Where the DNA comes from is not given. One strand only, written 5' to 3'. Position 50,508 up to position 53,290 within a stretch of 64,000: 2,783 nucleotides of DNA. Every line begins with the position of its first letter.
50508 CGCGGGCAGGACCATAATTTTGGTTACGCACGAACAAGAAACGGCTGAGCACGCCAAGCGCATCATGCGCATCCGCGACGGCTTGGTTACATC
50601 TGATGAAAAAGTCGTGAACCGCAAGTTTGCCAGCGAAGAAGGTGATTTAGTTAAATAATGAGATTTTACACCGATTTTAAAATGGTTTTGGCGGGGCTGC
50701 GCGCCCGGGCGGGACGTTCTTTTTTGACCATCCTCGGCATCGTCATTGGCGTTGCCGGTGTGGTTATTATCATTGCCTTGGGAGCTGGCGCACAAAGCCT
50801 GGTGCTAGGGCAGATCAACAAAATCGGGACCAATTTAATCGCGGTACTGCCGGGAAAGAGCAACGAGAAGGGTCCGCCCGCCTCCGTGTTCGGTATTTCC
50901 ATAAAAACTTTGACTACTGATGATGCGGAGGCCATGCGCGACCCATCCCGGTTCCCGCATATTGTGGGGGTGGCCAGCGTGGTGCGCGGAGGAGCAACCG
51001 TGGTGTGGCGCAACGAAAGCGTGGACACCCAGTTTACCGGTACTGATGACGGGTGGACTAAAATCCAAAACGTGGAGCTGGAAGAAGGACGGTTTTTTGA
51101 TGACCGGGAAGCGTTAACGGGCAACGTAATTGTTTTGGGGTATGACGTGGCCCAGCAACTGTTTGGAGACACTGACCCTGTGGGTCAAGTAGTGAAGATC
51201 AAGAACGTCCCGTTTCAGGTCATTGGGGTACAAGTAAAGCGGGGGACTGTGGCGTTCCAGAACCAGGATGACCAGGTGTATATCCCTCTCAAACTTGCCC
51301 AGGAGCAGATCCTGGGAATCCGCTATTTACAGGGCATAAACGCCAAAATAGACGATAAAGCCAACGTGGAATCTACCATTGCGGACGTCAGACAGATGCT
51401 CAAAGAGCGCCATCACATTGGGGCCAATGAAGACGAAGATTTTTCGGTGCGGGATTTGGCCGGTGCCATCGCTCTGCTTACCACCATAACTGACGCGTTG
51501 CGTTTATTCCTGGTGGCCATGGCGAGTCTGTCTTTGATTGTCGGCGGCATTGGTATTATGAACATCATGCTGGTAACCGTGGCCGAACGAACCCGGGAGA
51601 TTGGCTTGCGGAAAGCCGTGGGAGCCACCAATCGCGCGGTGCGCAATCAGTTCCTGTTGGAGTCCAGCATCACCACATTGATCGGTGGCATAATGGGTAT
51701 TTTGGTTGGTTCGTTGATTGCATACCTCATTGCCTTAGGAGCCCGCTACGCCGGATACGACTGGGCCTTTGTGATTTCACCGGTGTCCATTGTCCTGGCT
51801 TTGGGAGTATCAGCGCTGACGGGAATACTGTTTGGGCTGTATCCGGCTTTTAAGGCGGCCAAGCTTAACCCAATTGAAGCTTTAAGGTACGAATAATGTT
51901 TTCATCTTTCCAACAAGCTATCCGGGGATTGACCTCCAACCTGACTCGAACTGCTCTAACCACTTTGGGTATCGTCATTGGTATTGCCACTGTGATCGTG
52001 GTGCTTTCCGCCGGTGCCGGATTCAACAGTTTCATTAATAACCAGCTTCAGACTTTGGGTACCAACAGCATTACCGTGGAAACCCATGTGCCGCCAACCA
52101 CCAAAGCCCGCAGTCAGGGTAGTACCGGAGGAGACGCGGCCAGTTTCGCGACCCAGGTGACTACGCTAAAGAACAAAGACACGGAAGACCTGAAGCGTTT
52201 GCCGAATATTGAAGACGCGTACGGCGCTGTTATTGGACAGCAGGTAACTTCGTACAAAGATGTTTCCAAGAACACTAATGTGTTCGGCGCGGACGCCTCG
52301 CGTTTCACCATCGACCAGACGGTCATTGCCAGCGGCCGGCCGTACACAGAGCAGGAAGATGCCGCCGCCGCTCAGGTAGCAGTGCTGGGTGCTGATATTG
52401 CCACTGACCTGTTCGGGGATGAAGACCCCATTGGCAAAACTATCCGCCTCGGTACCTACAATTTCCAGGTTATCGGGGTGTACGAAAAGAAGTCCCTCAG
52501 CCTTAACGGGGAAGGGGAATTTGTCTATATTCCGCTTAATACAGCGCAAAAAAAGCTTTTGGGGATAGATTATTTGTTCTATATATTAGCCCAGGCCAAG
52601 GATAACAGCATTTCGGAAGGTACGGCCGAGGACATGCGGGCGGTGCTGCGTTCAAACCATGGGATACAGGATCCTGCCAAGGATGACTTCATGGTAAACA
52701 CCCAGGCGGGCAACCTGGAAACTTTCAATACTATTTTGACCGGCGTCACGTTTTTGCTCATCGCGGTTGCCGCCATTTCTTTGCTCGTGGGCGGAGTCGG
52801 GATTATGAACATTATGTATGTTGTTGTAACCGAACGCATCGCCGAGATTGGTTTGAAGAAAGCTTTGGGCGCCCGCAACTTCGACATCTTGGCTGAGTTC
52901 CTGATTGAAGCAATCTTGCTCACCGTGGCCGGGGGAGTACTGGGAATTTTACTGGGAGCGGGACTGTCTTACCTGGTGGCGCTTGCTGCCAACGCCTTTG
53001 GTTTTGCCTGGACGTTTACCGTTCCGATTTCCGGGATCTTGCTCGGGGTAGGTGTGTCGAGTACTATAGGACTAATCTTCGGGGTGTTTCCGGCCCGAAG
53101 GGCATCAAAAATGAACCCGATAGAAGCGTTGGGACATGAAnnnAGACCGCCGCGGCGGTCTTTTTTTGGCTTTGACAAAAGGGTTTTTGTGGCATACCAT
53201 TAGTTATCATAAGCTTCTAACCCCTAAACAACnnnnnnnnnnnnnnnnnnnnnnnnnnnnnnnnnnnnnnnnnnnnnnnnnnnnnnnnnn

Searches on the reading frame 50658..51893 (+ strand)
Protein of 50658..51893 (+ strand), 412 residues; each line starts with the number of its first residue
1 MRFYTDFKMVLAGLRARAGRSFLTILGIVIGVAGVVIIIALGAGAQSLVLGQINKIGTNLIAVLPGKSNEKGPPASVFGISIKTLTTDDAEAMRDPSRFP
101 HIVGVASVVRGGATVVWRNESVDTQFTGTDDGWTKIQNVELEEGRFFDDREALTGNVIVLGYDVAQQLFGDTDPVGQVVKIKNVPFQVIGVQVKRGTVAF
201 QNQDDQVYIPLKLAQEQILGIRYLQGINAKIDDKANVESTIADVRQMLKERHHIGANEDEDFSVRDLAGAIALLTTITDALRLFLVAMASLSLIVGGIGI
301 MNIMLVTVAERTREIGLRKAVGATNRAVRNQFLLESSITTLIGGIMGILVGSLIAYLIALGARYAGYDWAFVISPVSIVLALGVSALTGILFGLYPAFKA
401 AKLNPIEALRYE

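Call 64: search_protein_families(library=pfam, proteins=[window:50658-51893:+], max_evalue=0.00001)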
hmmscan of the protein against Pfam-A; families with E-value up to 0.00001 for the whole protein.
window:50658-51893:+ (412 aa): 2 families
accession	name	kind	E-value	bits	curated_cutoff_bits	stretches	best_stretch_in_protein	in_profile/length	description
PF12704.14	MacB_PCD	-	2.2e-43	149.4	27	1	21-246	1-206/207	MacB-like periplasmic core domain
PF02687.27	FtsX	-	1.5e-21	77.1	25.5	1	287-405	2-120/120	FtsX-like permease C-terminal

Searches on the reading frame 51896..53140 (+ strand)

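Call 64: search_protein_families(library=pfam, proteins=[window:51896-53140:+], max_evalue=0.00001)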
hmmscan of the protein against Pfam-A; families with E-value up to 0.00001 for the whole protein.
window:51896-53140:+ (415 aa): 2 families
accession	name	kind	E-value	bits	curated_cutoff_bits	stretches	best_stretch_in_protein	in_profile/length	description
PF12704.14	MacB_PCD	-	7.3e-39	134.6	27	1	19-249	1-206/207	MacB-like periplasmic core domain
PF02687.27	FtsX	-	1e-18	68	25.5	1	290-408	2-120/120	FtsX-like permease C-terminal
